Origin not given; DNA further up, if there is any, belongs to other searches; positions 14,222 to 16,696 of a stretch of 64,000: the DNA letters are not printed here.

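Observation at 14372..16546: Intact, strongly AT-rich KAP-family P-loop NTPase with an N-terminal membrane anchor between two DNA-repair genes: candidate orphan defence or sensor gene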

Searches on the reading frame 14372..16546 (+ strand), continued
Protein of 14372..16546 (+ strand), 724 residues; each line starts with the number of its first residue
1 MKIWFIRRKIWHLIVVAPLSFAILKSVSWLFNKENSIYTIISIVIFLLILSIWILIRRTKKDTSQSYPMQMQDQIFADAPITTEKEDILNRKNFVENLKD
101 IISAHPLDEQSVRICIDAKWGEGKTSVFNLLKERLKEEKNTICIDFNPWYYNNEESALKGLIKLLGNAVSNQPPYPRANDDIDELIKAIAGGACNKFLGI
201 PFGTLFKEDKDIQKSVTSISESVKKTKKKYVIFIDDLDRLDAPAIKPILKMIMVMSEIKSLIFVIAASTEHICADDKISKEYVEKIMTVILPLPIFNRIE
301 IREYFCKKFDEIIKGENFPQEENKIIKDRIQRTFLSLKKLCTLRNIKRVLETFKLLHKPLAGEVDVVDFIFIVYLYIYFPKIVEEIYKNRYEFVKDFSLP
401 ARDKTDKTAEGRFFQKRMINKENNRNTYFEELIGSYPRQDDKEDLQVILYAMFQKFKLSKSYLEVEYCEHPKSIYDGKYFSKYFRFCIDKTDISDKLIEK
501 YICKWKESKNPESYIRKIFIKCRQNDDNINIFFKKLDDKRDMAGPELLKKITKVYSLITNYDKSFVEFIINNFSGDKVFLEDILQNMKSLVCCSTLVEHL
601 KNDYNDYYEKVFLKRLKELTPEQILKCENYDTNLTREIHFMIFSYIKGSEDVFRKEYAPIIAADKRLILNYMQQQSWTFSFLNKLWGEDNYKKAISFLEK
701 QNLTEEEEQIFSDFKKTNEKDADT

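Call 10: find_encoding_contigs(protein=P0004, flank=10000, max_places=4)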
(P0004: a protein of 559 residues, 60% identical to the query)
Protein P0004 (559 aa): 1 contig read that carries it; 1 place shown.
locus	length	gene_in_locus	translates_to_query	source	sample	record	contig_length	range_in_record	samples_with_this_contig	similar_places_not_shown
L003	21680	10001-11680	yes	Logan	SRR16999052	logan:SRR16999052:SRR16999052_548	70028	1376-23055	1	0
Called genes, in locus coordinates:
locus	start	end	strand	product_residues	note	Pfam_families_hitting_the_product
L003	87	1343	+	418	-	PF00919:UPF0004, PF04055:Radical_SAM, PF01938:TRAM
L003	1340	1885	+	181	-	PF01464:SLT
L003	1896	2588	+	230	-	PF01624:MutS_I, PF05188:MutS_II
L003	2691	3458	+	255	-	PF05192:MutS_III, PF05190:MutS_IV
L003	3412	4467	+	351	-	PF00488:MutS_V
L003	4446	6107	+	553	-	PF02518:HATPase_c, PF13589:HATPase_c_3, PF01119:DNA_mis_repair, PF08676:MutL_C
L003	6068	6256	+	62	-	-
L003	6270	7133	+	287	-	PF01745:IPT (faint), PF01715:IPPT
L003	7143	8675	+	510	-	PF03023:MurJ, PF01554:MatE (weak)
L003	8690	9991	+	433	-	PF01541:GIY-YIG, PF27096:UvrC_M, PF08459:UvrC_RNaseH_dom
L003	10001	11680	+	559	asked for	PF07693:KAP_NTPase, PF01637:ATPase_2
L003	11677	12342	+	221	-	-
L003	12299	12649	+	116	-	PF01035:DNA_binding_1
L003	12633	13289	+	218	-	PF21948:LplA-B_cat, PF03099:BPL_LplA_LipB (weak)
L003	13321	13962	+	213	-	PF14353:CpXC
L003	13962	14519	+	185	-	PF04026:SpoVG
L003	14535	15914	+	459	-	PF01590:GAF (weak), PF00990:GGDEF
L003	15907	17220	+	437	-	PF00990:GGDEF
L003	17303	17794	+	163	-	PF01467:CTP_transf_like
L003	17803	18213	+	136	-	-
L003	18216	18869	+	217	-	PF01478:Peptidase_A24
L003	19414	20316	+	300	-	PF04932:Wzy_C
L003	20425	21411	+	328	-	PF03706:LPG_synthase_TM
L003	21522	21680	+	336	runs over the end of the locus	PF00953:Glycos_transf_4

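Call 15: search_protein_families(library=pfam, proteins=[L003:11677-12342:+], max_evalue=0.01)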
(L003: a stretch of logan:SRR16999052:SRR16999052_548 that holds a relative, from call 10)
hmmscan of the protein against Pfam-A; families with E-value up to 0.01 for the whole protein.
L003:11677-12342:+ (221 aa): 0 families

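Call 17: search_dna_similar(query=window:14372-16543:+, collection=plasmids, mode=protein, max_evalue=0.001, max_rows=25)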
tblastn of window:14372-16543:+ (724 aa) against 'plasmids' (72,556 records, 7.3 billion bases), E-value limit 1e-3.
Records with a match: 153; places in all: 157; records where one place covers at least 80% of the query: 0.
Best place of each record, by identity: <60% 153.
By first word of the organism name: Bacillus 26; Klebsiella 26; Vibrio 12; Sinorhizobium 9; Streptomyces 8; Rhizobium 8; Rhodococcus 7; Xanthomonas 3; Hymenobacter 3; Enterobacter 3; and 41 more.
By predicted mobility (MOB-suite, as given by PLSDB): non-mobilizable 73; conjugative 54; mobilizable 26.
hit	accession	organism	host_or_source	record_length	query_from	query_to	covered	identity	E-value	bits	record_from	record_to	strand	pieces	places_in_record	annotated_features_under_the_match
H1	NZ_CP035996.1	Bacillus mycoides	cell culture,soil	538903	77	567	68%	24.6%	3e-17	94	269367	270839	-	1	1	P-loop NTPase fold protein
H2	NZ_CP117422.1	Bacillus cereus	-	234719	76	495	58%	27.9%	1e-19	102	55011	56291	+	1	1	P-loop NTPase fold protein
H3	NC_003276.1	Nostoc sp. PCC 7120 = FACHB-418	-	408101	77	545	65%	24.8%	4e-24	116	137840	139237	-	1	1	KAP family P-loop domain protein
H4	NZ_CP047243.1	Trichormus variabilis 0441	cell culture,thermal spring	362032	77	545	65%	24.6%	1e-23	115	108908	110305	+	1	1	KAP family P-loop domain protein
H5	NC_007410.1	Trichormus variabilis ATCC 29413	-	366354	77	545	65%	24.6%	1e-23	115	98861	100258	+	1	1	KAP family P-loop domain protein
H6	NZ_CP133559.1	Bacillus wiedmannii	Thaumetopoea processionea,liquid culture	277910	76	495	58%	26.5%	8e-22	109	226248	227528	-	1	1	P-loop NTPase fold protein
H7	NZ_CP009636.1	Bacillus cereus 03BB108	Dust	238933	77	495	58%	26.5%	3e-23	114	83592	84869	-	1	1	P-loop NTPase fold protein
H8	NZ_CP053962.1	Bacillus cereus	-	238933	77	495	58%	26.5%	3e-23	114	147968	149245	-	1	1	P-loop NTPase fold protein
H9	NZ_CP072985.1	Lactobacillus intestinalis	Rat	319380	87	551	64%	23.6%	4e-14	84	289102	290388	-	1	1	P-loop NTPase fold protein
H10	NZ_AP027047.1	Vibrio nigripulchritudo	Penaeus vannamei,cell ...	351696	62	515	63%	23.2%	4e-16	91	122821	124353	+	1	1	P-loop NTPase fold protein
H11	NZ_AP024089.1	Vibrio nigripulchritudo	-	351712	62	515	63%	23.2%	4e-16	91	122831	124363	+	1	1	P-loop NTPase fold protein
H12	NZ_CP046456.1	Corynebacterium occultum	pure culture,soil from a small paddock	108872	75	566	68%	21.1%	3e-17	95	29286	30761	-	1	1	KAP family NTPase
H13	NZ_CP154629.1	Acetoanaerobium noterae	cell culture,Sludge of a digestion ...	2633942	87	514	59%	23.9%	2e-11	76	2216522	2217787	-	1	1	none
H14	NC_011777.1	Bacillus cereus AH820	-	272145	76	440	50%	27.8%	4e-21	107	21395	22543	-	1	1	P-loop NTPase fold protein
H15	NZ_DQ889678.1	Bacillus cereus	-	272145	76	440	50%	27.8%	4e-21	107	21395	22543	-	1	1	P-loop NTPase fold protein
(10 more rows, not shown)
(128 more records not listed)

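Call 18: search_solved_structures(query=window:14372-16543:+, max_evalue=1, show_alignments=1)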
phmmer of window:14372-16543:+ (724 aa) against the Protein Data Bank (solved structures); distinct sequences matched with E-value up to 1: 4.
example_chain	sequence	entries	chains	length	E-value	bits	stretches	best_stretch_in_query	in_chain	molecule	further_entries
8ydn_A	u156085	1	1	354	0.38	12.6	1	90-139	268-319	Stimulator of interferon genes protein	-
8itg_B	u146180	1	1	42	0.43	12.4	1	171-203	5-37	Tricyclic peptide MS-271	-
3owt_A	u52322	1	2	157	0.57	12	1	281-335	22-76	DNA-binding protein RAP1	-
3cz6_A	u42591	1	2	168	0.66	11.8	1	281-335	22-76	DNA-binding protein RAP1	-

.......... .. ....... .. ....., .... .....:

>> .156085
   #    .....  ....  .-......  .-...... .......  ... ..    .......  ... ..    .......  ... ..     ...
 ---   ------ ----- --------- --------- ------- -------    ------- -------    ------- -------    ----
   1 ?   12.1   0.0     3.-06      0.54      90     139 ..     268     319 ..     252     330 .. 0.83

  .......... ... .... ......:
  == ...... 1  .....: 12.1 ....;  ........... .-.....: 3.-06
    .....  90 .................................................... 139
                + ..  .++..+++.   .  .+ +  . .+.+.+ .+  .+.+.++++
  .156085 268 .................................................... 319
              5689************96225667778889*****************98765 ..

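Call 24: search_protein_families(library=padloc, proteins=[P0003, P0005, P0006, P0010, P0014, P0017], max_evalue=0.00001)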
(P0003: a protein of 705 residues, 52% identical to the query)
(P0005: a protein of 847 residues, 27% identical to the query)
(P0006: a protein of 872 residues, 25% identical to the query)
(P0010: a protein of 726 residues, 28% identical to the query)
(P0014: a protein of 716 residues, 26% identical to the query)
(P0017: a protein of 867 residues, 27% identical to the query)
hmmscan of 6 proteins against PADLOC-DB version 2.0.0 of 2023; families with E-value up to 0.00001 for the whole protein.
P0003 (705 aa): 6 families
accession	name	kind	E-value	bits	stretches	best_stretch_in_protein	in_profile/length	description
PDLC02361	PifA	-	4.4e-40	135.9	1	41-489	4-466/720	PifA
PDLC04959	PDC-S20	-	8.8e-13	46.6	1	53-161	18-114/464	-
PDLC04958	PDC-S20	-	1.1e-11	42.7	1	53-235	3-179/458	-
PDLC04957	PDC-S20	-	4.2e-09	34.4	1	52-128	4-82/446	-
PDLC02210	QatA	-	6e-08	29.6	1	68-144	20-94/593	-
PDLC02209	QatA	-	1.2e-07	28.7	1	75-148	30-98/646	-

P0005 (847 aa): 6 families
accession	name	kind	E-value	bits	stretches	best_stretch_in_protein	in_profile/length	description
PDLC02361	PifA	-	1.5e-58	197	1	139-698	3-585/720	PifA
PDLC02210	QatA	-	1.4e-16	58.1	2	277-377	184-288/593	-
PDLC02209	QatA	-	2.7e-11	40.8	1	155-218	13-74/646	-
PDLC04958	PDC-S20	-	1.7e-09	35.5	1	151-289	2-142/458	-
PDLC04959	PDC-S20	-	1e-07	29.9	1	150-257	16-120/464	-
PDLC04957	PDC-S20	-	1.9e-06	25.7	1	150-215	3-75/446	-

P0006 (872 aa): 6 families
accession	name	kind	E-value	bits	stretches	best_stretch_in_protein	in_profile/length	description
PDLC02361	PifA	-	1.8e-59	200.1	1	170-729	5-588/720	PifA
PDLC02210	QatA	-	5.7e-15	52.8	2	179-264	7-91/593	-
PDLC04959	PDC-S20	-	2.8e-13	48.2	1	178-245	15-78/464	-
PDLC02209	QatA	-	9.7e-11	39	1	192-247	21-74/646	-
PDLC04957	PDC-S20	-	1.9e-10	38.8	1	179-235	3-60/446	-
PDLC04958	PDC-S20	-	3.2e-10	37.9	1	180-316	2-140/458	-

P0010 (726 aa): 7 families
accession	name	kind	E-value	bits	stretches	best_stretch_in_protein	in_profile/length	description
PDLC02361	PifA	-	9.4e-78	260.5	1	3-650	3-675/720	PifA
PDLC02210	QatA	-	2.3e-26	90.4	2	146-259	186-297/593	-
PDLC02209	QatA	-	1.5e-24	84.6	2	28-85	18-81/646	-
PDLC04959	PDC-S20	-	5.9e-12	43.9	1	15-156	17-152/464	-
PDLC04958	PDC-S20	-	3.5e-10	37.8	1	16-284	3-295/458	-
PDLC04957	PDC-S20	-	5.8e-09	33.9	1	147-280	168-297/446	-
PDLC04956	PDC-S20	-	5.9e-08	30.5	0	143-260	162-278/450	-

P0014 (716 aa): 6 families
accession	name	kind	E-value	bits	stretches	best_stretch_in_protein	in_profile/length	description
PDLC02361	PifA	-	6e-76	254.5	1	4-653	4-685/720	PifA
PDLC02210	QatA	-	1.2e-20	71.5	2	143-244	186-287/593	-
PDLC02209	QatA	-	2.7e-19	67.3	2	26-81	20-74/646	-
PDLC04959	PDC-S20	-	6.4e-12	43.7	1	16-122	18-120/464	-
PDLC04958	PDC-S20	-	8.7e-07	26.6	0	20-104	7-92/458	-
PDLC04957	PDC-S20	-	3.3e-06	24.8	0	158-254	180-272/446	-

P0017 (867 aa): 7 families
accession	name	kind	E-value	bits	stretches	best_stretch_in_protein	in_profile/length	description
PDLC02361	PifA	-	1.3e-79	266.6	1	150-767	4-652/720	PifA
PDLC02209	QatA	-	1.7e-22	77.9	2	163-227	11-74/646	-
PDLC02210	QatA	-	5e-22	76.2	2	290-393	183-286/593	-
PDLC04959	PDC-S20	-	1.6e-18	65.5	2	279-456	153-333/464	-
PDLC04958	PDC-S20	-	1.1e-13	49.4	1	161-265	1-112/458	-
PDLC04957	PDC-S20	-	1.2e-10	39.5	1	162-385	5-256/446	-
PDLC04956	PDC-S20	-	3.2e-10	38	1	288-497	160-367/450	-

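Call 37: predict_structure(alignment_id=A2)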
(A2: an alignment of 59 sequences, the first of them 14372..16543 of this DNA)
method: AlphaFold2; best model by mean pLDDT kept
length: 724 residues; sequences in the alignment: 59
mean_pLDDT: 85.2   pTM: 0.78
mean pLDDT of the five models: 85.2, 83.0, 82.9, 82.2, 81.9
residues with pLDDT >= 90: 399; 70-90: 220; 50-70: 71; < 50: 34
segments of 3 or more residues with pLDDT < 50: 61-69, 194-207, 400-407
pLDDT, mean of each block of 10 residues (from residue 1): 67 80 74 69 85 78 44 74 93 96 95 96 96 96 96 90 92 75 77 47 47 86 92 96 91 92 97 91 95 92 95 89 94 93 94 95 96 97 93 72 47 58 75 93 94 77 69 92 94 94 97 95 88 93 96 91 91 95 93 91 88 90 78 74 69 83 88 79 86 92 94 87 54
secondary structure, 60 per line:
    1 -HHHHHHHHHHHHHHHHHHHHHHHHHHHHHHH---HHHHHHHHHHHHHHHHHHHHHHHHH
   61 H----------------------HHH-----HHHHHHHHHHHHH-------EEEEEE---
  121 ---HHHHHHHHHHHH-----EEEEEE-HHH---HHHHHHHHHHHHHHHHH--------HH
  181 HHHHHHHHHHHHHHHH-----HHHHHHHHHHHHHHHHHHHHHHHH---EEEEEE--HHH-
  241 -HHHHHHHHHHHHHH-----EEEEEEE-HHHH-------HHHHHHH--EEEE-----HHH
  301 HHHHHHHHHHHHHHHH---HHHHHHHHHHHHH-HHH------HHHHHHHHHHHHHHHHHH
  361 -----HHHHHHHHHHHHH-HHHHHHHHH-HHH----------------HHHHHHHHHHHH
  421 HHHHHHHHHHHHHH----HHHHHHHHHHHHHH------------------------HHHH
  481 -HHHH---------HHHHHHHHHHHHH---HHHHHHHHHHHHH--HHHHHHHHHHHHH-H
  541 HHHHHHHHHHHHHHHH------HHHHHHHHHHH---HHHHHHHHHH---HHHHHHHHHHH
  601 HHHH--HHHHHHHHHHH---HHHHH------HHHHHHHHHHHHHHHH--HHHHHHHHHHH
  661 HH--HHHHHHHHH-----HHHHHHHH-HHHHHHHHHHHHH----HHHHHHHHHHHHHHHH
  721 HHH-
elements in order (helices of 4 or more, strands of 3 or more residues): H2-32 H36-61 H92-104 E112-117 H124-135 E141-146 H154-170 H179-196 H202-225 E229-234 H242-255 E261-267 H269-272 H280-286 E289-292 H298-316 H320-332 H343-360 H366-378 H380-388 H409-434 H439-452 H477-480 H482-485 H495-507 H511-523 H526-538 H540-556 H563-573 H577-586 H590-604 H607-617 H621-625 H632-647 H650-662 H665-673 H679-686 H688-700 H705-723

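Call 40: find_encoding_contigs(protein=P0002, flank=3000, max_places=3)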
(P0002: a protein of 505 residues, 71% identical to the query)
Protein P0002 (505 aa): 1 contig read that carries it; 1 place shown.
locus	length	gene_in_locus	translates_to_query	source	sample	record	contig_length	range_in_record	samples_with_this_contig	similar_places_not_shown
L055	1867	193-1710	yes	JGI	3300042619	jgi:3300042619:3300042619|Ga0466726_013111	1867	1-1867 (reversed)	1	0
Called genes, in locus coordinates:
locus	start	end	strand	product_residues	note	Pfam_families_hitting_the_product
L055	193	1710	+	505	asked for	PF01637:ATPase_2 (weak), PF07693:KAP_NTPase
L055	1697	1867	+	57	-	?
